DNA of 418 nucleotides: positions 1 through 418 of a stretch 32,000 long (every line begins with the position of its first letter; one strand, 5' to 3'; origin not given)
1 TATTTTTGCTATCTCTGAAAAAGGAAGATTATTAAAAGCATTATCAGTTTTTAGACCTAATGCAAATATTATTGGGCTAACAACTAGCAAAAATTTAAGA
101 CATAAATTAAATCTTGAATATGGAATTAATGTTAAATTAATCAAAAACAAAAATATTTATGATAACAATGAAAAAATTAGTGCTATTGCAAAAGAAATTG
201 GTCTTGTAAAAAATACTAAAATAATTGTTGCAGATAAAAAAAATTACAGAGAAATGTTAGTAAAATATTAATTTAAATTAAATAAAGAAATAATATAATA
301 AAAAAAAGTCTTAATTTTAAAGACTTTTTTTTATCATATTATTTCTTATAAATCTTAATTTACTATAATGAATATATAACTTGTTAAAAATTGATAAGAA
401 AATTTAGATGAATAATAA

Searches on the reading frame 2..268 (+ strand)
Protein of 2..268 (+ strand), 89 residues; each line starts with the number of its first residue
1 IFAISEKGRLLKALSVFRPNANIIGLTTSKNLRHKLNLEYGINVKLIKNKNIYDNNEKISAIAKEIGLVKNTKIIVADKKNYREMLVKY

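Call 100: search_protein_families(library=pfam, proteins=[window:2-268:+], max_evalue=10)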
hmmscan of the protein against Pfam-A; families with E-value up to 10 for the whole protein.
seq(89 aa): 2 families
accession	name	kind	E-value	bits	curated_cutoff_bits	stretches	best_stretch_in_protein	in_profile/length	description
PF02887.21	PK_C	-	5.1e-08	33.5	28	1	1-77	19-96/114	Pyruvate kinase, alpha/beta domain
PF13100.11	OstA_2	-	0.031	14.3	21.2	1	36-85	58-107/158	OstA-like protein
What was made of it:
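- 2..271 (+): 3' end of pyruvate kinase (pyk), the upstream neighbour. It is not part of the module. PF02887 PK_C, E 5.1e-8 (call 100).
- Checked: The upstream ORF at 2-271 is the C-terminal domain of pyruvate kinase (PF02887, E 5e-8, call 100).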
